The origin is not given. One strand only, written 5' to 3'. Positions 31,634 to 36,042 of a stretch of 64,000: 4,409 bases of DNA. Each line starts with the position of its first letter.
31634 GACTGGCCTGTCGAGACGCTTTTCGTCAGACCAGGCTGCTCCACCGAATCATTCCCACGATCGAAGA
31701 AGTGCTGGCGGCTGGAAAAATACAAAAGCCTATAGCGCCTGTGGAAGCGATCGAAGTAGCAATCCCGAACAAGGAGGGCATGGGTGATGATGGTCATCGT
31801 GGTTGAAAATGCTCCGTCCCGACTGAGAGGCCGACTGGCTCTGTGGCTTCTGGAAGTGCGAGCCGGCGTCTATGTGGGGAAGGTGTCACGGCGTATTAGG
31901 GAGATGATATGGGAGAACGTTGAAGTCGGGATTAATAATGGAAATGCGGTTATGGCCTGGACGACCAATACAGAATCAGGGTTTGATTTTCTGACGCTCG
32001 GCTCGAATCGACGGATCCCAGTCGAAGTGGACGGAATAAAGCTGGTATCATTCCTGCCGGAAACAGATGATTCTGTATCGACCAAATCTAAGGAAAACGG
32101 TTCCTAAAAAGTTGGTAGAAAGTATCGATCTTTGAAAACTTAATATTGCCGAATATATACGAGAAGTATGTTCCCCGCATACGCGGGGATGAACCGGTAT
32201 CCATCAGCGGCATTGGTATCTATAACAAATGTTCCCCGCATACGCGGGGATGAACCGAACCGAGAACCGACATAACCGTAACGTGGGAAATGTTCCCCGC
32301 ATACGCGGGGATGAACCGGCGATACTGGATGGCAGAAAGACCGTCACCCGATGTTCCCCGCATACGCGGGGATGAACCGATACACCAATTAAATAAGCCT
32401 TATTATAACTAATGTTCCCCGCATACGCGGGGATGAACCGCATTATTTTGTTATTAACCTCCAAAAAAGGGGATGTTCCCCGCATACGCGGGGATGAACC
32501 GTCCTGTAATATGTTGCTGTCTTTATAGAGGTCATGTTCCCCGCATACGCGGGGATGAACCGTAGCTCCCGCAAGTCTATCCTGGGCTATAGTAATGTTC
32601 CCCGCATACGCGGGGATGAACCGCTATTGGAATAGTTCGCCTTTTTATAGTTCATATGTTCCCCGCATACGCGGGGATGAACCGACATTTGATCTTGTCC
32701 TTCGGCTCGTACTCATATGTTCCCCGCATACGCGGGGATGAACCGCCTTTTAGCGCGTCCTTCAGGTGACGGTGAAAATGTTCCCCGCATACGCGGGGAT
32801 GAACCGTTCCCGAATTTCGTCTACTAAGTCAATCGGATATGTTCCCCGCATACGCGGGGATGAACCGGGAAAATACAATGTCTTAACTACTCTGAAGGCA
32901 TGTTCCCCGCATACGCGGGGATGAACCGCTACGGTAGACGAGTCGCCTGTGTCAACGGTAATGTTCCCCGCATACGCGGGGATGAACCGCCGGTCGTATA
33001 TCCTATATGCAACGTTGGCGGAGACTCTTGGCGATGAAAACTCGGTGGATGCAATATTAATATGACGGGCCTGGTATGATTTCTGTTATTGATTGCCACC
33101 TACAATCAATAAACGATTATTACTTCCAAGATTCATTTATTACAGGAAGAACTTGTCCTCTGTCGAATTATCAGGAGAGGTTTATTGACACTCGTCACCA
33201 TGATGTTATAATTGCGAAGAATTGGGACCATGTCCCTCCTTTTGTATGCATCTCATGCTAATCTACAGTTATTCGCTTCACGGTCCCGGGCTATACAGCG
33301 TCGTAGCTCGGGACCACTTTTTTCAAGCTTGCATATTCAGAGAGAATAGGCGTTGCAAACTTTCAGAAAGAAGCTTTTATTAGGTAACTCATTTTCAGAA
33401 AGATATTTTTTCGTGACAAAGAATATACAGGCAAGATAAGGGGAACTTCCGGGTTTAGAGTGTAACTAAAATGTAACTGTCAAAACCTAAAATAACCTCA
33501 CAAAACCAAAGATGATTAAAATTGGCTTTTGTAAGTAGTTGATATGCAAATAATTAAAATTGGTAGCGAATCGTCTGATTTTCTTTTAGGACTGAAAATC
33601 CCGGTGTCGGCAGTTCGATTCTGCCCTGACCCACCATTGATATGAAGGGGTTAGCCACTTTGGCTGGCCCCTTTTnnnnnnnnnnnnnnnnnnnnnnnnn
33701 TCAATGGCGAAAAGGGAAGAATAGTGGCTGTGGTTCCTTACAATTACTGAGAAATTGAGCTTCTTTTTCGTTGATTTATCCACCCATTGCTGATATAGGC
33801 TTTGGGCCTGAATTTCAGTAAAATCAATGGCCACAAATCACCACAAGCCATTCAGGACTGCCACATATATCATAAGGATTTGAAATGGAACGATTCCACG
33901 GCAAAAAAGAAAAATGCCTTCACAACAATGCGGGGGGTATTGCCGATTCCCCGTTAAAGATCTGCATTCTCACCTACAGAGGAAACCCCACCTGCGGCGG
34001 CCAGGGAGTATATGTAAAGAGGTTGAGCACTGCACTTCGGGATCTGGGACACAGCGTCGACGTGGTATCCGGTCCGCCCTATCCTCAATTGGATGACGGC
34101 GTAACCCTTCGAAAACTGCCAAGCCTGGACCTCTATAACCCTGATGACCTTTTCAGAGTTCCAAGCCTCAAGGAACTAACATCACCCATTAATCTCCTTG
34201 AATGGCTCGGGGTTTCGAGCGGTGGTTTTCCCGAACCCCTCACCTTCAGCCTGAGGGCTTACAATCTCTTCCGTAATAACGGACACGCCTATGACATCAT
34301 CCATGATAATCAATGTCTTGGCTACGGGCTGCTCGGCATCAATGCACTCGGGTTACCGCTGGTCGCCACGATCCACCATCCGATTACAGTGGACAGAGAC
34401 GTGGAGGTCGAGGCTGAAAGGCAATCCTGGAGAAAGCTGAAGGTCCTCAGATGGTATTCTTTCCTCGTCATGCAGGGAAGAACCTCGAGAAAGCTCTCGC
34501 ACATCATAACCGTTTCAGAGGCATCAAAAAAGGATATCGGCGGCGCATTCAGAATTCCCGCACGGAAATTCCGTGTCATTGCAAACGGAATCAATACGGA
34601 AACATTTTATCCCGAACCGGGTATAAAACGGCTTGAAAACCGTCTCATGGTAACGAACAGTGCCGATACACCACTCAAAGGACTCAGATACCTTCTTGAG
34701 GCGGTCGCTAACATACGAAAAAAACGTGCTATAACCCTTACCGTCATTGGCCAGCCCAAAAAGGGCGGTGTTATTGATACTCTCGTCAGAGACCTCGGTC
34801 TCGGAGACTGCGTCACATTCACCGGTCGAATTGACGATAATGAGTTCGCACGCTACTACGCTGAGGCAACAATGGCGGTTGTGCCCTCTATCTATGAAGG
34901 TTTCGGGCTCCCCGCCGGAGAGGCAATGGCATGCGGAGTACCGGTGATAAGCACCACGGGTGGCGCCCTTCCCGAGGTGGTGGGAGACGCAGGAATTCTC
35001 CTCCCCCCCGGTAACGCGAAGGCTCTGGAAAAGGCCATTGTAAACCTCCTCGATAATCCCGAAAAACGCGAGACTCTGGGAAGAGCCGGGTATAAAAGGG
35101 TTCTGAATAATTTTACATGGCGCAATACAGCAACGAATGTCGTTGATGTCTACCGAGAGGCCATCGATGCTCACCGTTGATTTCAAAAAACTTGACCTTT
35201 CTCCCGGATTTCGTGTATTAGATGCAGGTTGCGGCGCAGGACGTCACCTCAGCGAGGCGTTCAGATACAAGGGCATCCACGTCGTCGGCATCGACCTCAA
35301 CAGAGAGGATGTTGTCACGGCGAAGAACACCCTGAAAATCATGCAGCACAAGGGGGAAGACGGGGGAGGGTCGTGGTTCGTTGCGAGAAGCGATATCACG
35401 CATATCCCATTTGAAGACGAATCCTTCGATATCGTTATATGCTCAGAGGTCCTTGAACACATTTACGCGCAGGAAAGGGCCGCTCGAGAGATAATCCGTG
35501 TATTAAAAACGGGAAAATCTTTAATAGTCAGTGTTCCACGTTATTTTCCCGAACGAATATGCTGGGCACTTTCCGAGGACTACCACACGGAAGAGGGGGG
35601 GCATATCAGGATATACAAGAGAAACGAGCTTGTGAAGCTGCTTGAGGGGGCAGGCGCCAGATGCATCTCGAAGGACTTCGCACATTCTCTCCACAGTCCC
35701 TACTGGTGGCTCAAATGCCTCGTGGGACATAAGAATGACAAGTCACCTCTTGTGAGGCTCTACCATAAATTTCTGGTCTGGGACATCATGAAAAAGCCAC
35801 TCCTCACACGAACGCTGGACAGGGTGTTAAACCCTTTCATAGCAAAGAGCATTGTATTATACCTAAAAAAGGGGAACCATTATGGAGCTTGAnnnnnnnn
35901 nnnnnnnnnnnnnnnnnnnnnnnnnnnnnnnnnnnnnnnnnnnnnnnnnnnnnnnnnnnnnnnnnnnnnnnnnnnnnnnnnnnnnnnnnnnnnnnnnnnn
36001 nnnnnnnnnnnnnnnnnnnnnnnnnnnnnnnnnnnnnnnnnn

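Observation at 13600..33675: Integrative island of about 20 kb at tRNA-Phe, bounded by a 51-bp perfect / about 87-bp imperfect direct repeat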

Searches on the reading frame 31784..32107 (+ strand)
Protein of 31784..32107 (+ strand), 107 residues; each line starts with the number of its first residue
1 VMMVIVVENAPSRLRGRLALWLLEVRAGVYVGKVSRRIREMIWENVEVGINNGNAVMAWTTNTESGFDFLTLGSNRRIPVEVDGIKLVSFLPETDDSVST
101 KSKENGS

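Call 8: search_protein_families(library=pfam, proteins=[window:31784-32107:+], max_evalue=0.01)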
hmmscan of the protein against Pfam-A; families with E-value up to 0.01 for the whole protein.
window:31784-32107:+ (107 aa): 1 family
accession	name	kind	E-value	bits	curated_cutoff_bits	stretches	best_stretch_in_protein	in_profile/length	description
PF09707.15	Cas_Cas2CT1978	-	1.1e-36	125.2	24.7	1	2-87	1-86/86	CRISPR-associated protein (Cas_Cas2CT1978)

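Call 58: search_protein_families(library=ncbifam, proteins=[window:31784-32107:+], max_evalue=0.001)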
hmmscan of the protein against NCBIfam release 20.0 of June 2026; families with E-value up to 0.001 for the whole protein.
window:31784-32107:+ (107 aa): 1 family
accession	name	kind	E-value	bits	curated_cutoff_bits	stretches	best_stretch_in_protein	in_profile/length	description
TIGR01873.1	cas_CT1978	equivalog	1.1e-35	121.6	33.15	1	2-87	1-87/87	type I-E CRISPR-associated endoribonuclease Cas2e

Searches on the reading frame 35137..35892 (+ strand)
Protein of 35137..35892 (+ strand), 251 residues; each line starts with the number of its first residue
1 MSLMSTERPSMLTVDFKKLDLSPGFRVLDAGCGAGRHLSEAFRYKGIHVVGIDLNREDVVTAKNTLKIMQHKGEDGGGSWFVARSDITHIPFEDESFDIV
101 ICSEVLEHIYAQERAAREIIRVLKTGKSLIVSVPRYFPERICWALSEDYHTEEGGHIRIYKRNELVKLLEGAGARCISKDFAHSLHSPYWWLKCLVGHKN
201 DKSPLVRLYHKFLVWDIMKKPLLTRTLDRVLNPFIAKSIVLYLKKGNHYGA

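Call 102: search_protein_families(library=pfam, proteins=[window:35137-35892:+], max_evalue=0.0001)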
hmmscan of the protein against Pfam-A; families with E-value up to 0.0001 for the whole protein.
window:35137-35892:+ (251 aa): 9 families
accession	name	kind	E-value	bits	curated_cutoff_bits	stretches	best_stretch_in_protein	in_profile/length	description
PF08241.18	Methyltransf_11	-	9.3e-21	74.7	21.2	1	28-130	1-94/95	Methyltransferase domain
PF13489.12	Methyltransf_23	-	1.5e-20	74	27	1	24-178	23-163/164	Methyltransferase domain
PF13847.12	Methyltransf_31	-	2.2e-20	73.3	27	1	22-142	2-123/145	Methyltransferase domain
PF13649.12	Methyltransf_25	-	9.1e-17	62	27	1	27-126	1-96/97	Methyltransferase domain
PF08242.18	Methyltransf_12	-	1.5e-10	42.1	30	1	28-126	1-95/98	Methyltransferase domain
PF07021.18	MetW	-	4.1e-09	36.8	21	1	22-148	12-124/193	Methionine biosynthesis protein MetW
PF02353.26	CMAS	-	6.4e-08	32.7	27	1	14-110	53-141/273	Mycolic acid cyclopropane synthetase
PF01209.24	Ubie_methyltran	-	9.5e-07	28.8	20.1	1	23-131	47-151/233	ubiE/COQ5 methyltransferase family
PF05148.21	Methyltransf_8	-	5.5e-05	23.6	27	0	82-131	108-156/219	Hypothetical methyltransferase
